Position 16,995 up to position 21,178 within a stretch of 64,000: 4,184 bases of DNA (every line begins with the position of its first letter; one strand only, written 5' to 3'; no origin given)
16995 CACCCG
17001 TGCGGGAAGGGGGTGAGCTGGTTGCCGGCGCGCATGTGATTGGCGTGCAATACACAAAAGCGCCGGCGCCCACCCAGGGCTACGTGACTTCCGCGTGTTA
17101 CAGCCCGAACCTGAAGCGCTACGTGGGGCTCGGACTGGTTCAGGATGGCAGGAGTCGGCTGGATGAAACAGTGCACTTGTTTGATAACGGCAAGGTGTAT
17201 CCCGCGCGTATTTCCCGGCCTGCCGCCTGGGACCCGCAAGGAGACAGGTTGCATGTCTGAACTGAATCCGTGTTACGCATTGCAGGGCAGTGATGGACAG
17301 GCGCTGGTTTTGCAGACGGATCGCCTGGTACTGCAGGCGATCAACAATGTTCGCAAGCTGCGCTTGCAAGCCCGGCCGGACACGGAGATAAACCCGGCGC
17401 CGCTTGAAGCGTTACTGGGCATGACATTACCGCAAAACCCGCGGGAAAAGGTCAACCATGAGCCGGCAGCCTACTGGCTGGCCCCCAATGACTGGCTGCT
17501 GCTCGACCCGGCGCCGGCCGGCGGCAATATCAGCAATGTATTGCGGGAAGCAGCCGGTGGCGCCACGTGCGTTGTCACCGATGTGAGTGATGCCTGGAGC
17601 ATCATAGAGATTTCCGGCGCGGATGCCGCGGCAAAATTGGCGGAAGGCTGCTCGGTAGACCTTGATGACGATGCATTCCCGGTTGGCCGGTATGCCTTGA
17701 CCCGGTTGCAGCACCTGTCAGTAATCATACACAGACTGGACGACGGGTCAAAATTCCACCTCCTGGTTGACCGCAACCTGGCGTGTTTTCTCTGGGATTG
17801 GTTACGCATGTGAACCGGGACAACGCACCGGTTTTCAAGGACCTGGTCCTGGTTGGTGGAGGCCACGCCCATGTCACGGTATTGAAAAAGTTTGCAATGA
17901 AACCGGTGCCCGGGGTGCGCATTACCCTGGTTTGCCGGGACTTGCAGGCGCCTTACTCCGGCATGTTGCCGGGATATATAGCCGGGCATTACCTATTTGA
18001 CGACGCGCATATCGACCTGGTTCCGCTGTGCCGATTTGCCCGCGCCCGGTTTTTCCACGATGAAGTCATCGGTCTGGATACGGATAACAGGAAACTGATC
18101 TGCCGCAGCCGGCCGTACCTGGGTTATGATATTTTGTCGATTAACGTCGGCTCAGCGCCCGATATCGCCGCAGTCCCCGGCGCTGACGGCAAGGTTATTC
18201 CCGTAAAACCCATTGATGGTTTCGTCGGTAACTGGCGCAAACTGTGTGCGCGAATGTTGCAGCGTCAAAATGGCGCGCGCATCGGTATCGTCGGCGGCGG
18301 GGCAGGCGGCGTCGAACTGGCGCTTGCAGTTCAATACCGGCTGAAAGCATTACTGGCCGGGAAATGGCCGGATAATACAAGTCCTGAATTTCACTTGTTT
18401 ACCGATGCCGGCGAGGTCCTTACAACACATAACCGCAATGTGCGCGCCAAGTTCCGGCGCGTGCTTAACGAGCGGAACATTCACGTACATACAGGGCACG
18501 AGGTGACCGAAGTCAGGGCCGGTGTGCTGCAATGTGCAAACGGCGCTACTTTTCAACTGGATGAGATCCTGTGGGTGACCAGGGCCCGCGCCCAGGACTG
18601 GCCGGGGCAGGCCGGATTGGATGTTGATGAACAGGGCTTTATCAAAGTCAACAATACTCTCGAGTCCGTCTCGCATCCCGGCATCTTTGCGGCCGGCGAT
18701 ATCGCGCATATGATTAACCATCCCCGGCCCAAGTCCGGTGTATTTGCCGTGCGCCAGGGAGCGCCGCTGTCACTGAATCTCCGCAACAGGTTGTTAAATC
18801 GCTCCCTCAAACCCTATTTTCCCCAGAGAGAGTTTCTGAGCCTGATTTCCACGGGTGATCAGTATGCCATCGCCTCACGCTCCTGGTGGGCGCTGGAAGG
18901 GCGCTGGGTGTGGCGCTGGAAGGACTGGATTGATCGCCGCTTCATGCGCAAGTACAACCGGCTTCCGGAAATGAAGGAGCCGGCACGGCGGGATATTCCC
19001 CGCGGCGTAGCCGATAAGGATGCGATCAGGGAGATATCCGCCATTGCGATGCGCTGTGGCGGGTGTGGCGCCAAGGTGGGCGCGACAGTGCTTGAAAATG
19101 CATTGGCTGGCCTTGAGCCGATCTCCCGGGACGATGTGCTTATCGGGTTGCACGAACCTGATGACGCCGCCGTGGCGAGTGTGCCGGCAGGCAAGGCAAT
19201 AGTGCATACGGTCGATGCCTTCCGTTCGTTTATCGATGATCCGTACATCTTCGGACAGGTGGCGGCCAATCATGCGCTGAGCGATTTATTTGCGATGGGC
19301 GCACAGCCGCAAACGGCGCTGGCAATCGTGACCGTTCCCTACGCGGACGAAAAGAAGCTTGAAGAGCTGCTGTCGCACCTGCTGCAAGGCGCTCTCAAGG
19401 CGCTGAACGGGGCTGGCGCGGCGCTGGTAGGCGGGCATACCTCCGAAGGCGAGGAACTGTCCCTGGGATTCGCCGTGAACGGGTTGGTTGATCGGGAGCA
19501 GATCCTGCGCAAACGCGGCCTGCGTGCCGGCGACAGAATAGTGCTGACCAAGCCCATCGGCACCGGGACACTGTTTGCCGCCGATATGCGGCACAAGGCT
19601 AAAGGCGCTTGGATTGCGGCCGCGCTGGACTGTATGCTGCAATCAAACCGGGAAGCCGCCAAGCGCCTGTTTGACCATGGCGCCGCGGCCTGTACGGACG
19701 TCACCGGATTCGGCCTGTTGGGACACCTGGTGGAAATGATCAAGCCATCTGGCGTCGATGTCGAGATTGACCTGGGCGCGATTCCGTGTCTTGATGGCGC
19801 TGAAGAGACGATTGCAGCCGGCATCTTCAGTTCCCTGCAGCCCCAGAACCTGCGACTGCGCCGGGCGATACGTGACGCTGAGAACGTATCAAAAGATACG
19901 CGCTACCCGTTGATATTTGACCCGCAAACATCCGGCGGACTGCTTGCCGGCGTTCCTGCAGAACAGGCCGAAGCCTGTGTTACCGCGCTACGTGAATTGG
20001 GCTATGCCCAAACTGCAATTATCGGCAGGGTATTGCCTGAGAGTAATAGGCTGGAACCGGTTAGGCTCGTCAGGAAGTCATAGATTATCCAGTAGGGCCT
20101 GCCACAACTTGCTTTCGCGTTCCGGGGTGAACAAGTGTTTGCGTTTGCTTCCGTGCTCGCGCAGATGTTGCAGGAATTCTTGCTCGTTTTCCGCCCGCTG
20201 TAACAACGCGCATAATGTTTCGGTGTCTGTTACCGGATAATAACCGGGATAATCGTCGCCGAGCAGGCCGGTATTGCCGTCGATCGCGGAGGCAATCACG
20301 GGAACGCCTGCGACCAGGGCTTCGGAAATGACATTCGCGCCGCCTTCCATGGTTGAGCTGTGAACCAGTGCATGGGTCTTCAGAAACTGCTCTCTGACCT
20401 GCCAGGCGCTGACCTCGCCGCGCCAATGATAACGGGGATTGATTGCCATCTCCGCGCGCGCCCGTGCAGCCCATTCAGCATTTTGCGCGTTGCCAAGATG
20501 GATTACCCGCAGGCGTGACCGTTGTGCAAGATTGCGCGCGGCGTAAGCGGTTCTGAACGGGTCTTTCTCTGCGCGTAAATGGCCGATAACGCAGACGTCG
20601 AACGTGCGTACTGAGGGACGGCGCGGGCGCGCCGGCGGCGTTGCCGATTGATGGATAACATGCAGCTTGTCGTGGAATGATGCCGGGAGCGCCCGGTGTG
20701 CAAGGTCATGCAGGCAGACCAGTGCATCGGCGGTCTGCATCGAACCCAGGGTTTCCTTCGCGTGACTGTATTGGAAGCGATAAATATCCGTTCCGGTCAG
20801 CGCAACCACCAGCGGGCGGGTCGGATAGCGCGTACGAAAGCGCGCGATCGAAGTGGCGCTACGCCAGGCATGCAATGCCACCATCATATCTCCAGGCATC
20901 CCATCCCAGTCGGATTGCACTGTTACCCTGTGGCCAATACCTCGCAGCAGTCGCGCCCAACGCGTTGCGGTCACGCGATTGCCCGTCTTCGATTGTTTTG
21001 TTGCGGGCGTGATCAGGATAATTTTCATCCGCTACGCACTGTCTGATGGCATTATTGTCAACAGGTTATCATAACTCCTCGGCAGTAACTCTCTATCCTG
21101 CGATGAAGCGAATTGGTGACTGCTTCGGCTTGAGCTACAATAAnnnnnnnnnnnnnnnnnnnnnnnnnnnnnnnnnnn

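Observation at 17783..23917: Selenoneine-type selenometabolite genes (SelD fusion, SenB-like, SenA-like) directly joined to selA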

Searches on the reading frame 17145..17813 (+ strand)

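Call 4: search_protein_families(library=ncbifam, proteins=[window:17145-17813:+])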
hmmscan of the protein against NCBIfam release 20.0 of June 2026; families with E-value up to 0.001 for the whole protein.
window:17145-17813:+ (222 aa): 1 family
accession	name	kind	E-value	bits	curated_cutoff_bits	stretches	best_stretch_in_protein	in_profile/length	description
TIGR01375.1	soxG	subfamily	6.2e-27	94.4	143.95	1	74-220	1-146/152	sarcosine oxidase subunit gamma family protein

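Call 5: search_protein_families(library=pfam, proteins=[window:17145-17813:+])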
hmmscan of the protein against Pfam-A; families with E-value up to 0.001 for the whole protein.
window:17145-17813:+ (222 aa): 2 families
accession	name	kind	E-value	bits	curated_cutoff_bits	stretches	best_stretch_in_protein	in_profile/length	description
PF04268.17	SoxG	-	5.8e-13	49.7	21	1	89-221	15-147/152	Sarcosine oxidase, gamma subunit family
PF01571.26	GCV_T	-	0.00018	21.3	25.6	1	106-198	93-184/255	Aminomethyltransferase folate-binding domain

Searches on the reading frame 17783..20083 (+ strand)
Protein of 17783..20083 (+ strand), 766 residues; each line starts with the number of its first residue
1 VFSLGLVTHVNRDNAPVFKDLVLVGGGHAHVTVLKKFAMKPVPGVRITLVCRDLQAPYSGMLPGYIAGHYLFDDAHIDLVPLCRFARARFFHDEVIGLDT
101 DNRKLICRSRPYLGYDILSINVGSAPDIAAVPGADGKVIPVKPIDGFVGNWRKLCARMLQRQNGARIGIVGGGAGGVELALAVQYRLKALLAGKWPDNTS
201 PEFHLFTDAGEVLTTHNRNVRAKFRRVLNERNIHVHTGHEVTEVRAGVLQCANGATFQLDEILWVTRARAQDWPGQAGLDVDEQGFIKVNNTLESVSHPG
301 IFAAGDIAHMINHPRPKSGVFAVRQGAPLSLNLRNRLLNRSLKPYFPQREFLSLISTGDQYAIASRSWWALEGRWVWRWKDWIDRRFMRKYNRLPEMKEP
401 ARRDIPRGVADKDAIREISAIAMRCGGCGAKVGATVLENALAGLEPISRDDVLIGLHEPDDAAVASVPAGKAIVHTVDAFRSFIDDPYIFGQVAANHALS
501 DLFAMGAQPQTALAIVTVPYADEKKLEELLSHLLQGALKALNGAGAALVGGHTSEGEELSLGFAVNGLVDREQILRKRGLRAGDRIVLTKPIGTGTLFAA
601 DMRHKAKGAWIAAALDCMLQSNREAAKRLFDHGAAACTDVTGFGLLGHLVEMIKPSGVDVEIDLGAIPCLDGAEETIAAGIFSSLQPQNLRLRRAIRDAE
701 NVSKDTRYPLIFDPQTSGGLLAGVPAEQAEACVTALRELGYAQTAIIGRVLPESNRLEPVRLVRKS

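Call 4: search_protein_families(library=ncbifam, proteins=[window:17783-20083:+])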
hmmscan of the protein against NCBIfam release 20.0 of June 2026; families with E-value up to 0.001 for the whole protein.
window:17783-20083:+ (766 aa): 34 families (the best 25 are shown)
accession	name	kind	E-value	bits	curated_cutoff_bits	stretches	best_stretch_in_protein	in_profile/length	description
TIGR03169.1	Nterm_to_SelD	hypoth_equivalog_domain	4.2e-149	496.9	310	1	20-391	1-365/365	pyridine nucleotide-disulfide oxidoreductase family protein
TIGR04369.1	fusion_not_SelD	hypoth_equivalog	1e-146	489.9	700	1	23-735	1-692/701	oxidoreductase/SelD-related fusion protein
TIGR00476.1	selD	equivalog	5.5e-91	305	125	1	423-728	6-310/311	selenide, water dikinase SelD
NF002098.0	PRK00943.1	equivalog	1.2e-68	231.6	299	1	425-755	14-339/347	selenide, water dikinase SelD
NF010705.0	PRK14105.1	equivalog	2.1e-38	132.1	291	1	425-675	14-276/345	selenide, water dikinase SelD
TIGR01379.1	thiL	equivalog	2.3e-25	89.2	184.15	1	459-676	24-245/320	thiamine-phosphate kinase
NF004351.0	PRK05731.1-4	equivalog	6.9e-17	61.5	324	1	452-668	33-248/321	thiamine-phosphate kinase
NF004350.0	PRK05731.1-1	equivalog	2.2e-15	56.4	441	1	448-671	19-243/325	thiamine-phosphate kinase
TIGR03267.1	methan_mark_2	hypoth_equivalog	2e-12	46.8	365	1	459-669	44-248/323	methanogenesis marker 2 protein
TIGR04049.1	AIR_rel_sll0787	hypoth_equivalog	2.7e-12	46.4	321.3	1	459-673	43-247/318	sll0787 family AIR synthase-like protein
TIGR02124.1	hypE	equivalog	9e-09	34.7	251.6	1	455-671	29-247/332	hydrogenase expression/formation protein HypE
NF004353.0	PRK05731.2-2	equivalog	2.4e-08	33.4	301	1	487-676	51-234/311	thiamine-phosphate kinase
TIGR02374.1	nitri_red_nirB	equivalog_domain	1.1e-07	30.7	578.35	1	22-310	2-280/794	nitrite reductase large subunit NirB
NF049943.1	SQR_III_seleno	exception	1.3e-07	30.9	525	1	221-346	201-325/406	type III sulfide quinone reductase, selenoprotein subtype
TIGR04050.1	MSMEG_0567_Cter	hypoth_equivalog_domain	2.2e-07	30.7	312.2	1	465-673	37-232/296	MSMEG_0567/sll0787 family protein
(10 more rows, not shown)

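Call 5: search_protein_families(library=pfam, proteins=[window:17783-20083:+])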
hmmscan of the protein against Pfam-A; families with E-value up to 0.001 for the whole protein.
window:17783-20083:+ (766 aa): 3 families
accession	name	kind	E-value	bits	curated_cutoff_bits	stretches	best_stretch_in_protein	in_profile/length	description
PF07992.20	Pyr_redox_2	-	1.2e-27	97.5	26.1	1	19-326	1-291/291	Pyridine nucleotide-disulphide oxidoreductase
PF00586.29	AIRS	-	3.1e-21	76.3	24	1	460-569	2-112/112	AIR synthase related protein, N-terminal domain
PF02769.27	AIRS_C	-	1.9e-18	67.5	23.1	1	581-753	1-148/156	AIR synthase related protein, C-terminal domain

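Call 43: search_solved_structures(query=window:17783-20083:+, max_evalue=0.000001, show_alignments=2)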
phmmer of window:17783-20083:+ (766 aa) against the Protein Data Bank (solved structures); distinct sequences matched with E-value up to 0.000001: 15.
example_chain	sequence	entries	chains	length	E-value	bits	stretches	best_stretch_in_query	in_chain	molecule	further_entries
3u0o_A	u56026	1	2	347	1.5e-52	181.9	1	426-753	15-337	Selenide, water dikinase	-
2yye_A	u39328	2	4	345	1.1e-42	149.3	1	423-753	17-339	Selenide, water dikinase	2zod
2zau_A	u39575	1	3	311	5.3e-38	133.8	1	460-753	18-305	Selenide, water dikinase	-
9hjt_F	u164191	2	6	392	1.6e-20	76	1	427-670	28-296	Selenide, water dikinase 1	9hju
3fd5_A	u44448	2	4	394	1.6e-20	76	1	427-670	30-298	Selenide, water dikinase 1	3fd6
5l16_A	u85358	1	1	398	2.2e-17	65.6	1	441-594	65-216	Putative selenophosphate synthetase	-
9pxk_C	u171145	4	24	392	7.9e-13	50.6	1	93-365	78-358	NADH dehydrogenase-like protein YjlD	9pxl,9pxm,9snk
5cc8_A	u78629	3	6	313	3.6e-11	45.1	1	448-605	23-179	Thiamine-monophosphate kinase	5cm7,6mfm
5dd7_A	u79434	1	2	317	3.7e-11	45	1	448-605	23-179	Thiamine-monophosphate kinase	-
8yks_B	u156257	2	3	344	1.1e-09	40.2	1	451-658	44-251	Thiamine-monophosphate kinase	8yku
4nwz_A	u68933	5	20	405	4.4e-09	38.2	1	46-387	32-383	FAD-dependent pyridine nucleotide-disulfide oxidoreductase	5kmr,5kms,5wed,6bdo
5kmq_A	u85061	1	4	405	7e-09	37.5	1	46-377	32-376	FAD-dependent pyridine nucleotide-disulfide oxidoreductase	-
6xep_A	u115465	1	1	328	2.1e-08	35.9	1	446-596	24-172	Thiamine-monophosphate kinase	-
5kmp_A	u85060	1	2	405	2.2e-08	35.9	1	46-387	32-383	FAD-dependent pyridine nucleotide-disulfide oxidoreductase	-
3mcq_A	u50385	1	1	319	3.1e-08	35.4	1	481-669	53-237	Thiamine-monophosphate kinase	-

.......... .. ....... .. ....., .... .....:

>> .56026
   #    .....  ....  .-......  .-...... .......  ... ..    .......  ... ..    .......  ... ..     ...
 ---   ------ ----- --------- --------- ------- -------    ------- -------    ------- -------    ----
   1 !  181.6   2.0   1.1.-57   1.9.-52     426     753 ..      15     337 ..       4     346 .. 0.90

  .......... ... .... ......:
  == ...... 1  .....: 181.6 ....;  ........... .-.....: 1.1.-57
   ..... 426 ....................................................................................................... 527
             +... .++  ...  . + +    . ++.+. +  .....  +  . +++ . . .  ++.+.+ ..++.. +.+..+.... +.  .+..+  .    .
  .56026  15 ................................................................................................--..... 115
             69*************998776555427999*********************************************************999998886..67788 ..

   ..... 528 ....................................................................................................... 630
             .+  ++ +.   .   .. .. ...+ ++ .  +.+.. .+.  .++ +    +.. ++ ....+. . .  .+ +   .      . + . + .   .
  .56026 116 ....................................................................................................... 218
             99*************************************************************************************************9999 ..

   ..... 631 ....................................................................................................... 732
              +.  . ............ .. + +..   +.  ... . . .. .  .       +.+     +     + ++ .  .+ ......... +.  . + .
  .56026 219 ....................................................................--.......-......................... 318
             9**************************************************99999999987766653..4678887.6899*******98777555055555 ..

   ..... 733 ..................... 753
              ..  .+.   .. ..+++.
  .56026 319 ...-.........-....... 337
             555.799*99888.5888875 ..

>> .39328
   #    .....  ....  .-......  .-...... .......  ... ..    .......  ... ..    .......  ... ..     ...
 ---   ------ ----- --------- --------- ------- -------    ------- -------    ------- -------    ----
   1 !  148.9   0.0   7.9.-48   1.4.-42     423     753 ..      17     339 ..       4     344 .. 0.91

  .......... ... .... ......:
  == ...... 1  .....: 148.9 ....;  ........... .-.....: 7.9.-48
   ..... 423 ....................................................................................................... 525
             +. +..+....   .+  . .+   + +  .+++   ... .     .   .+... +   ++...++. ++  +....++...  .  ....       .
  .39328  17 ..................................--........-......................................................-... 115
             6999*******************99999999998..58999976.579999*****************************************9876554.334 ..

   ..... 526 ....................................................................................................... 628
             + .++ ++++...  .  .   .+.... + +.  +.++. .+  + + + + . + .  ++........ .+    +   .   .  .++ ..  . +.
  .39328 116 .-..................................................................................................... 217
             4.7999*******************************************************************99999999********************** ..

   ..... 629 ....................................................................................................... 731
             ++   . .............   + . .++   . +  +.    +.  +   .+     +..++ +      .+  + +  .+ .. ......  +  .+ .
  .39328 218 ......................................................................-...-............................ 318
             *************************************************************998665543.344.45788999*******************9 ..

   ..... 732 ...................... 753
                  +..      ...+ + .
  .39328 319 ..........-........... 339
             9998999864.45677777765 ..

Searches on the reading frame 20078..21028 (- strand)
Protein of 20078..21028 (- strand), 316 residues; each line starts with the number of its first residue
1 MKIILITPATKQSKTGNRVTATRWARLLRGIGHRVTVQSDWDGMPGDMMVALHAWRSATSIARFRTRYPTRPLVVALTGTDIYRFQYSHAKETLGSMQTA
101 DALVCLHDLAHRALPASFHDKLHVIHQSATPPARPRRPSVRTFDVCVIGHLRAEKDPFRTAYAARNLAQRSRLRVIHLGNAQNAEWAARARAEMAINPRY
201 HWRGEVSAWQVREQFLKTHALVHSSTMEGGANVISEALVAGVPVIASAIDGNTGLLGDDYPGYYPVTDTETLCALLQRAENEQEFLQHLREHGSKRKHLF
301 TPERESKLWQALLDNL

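Call 4: search_protein_families(library=ncbifam, proteins=[window:20078-21028:-])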
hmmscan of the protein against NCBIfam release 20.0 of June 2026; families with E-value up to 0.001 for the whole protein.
window:20078-21028:- (316 aa): 11 families
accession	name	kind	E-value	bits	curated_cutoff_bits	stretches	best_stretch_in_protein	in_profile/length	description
TIGR04348.1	TIGR04348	equivalog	3.6e-125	417.1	300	1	3-314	1-309/310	selenoneine biosynthesis selenosugar synthase SenB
NF038229.1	Glyco4_Geo_Pelo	equivalog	1.4e-34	119.6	400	1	2-314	1-334/338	GPMC system family 4 glycosyltransferase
NF041876.1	EPS_EpsE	equivalog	1.9e-08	33.9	400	1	192-296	270-375/389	exopolysaccharide biosynthesis GT4 family glycosyltransferase EpsE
TIGR03088.1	stp2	hypoth_equivalog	3.1e-08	33.1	409.05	1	170-292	227-348/374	TIGR03088 family PEP-CTERM/XrtA system glycosyltransferase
NF047684.1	TeichurnBiosyTuaC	equivalog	1.2e-07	31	550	1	146-260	223-332/391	teichuronic acid biosynthesis protein TuaC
NF007396.0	PRK09922.1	equivalog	1.9e-06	27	385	1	173-283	215-327/361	lipopolysaccharide 1,6-galactosyltransferase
NF046085.1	XrtY_assoc_Gly1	equivalog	8.5e-06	24.8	400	1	170-294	237-361/387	XrtY-associated glycosyltransferase XYAG1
NF041010.1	glycosy_Agl16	equivalog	3e-05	23.1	575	1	173-282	206-318/352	glycosylation protein Agl16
NF047880.1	glyco_SdgA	exception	0.00022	20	800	1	210-313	382-487/488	serine-aspartate repeat adhesin O-glycosyltransferase SdgA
TIGR04047.1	MSMEG_0565_glyc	hypoth_equivalog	0.00027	20.1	259.85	1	195-283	253-342/373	MSMEG_0565 family glycosyltransferase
NF012034.0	PRK15490.1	equivalog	0.00079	17.9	813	0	152-259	408-514/578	Vi polysaccharide biosynthesis glycosyltransferase TviE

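Call 5: search_protein_families(library=pfam, proteins=[window:20078-21028:-])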
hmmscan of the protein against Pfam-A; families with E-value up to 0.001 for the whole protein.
window:20078-21028:- (316 aa): 3 families
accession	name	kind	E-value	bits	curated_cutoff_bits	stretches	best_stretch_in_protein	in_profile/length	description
PF00534.26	Glycos_transf_1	-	5.5e-15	55.7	26.4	1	144-295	17-171/172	Glycosyl transferases group 1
PF13692.12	Glyco_trans_1_4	-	1.8e-10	41.7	27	1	144-272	3-132/142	Glycosyl transferases group 1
PF24540.1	zf-C2H2_REST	-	0.00039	20.4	27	1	278-296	11-29/30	REST-like, C2H2-type zinc finger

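Call 27: search_solved_structures(query=window:20078-21028:-, max_evalue=0.00001, show_alignments=1)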
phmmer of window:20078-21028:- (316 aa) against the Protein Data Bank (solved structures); distinct sequences matched with E-value up to 0.00001: 4.
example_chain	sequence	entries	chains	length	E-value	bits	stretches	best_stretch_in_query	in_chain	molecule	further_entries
8jjn_C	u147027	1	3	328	1.4e-53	185.3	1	3-308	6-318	TIGR04348 family glycosyltransferase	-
8jjq_C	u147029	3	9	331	1.5e-53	185.3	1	3-308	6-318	TIGR04348 family glycosyltransferase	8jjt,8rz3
8fbx_A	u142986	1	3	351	1.9e-53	185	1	3-308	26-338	Selenosugar synthase SenB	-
8k5u_A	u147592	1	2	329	1.5e-49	172.2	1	3-283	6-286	Se glycosyltransferase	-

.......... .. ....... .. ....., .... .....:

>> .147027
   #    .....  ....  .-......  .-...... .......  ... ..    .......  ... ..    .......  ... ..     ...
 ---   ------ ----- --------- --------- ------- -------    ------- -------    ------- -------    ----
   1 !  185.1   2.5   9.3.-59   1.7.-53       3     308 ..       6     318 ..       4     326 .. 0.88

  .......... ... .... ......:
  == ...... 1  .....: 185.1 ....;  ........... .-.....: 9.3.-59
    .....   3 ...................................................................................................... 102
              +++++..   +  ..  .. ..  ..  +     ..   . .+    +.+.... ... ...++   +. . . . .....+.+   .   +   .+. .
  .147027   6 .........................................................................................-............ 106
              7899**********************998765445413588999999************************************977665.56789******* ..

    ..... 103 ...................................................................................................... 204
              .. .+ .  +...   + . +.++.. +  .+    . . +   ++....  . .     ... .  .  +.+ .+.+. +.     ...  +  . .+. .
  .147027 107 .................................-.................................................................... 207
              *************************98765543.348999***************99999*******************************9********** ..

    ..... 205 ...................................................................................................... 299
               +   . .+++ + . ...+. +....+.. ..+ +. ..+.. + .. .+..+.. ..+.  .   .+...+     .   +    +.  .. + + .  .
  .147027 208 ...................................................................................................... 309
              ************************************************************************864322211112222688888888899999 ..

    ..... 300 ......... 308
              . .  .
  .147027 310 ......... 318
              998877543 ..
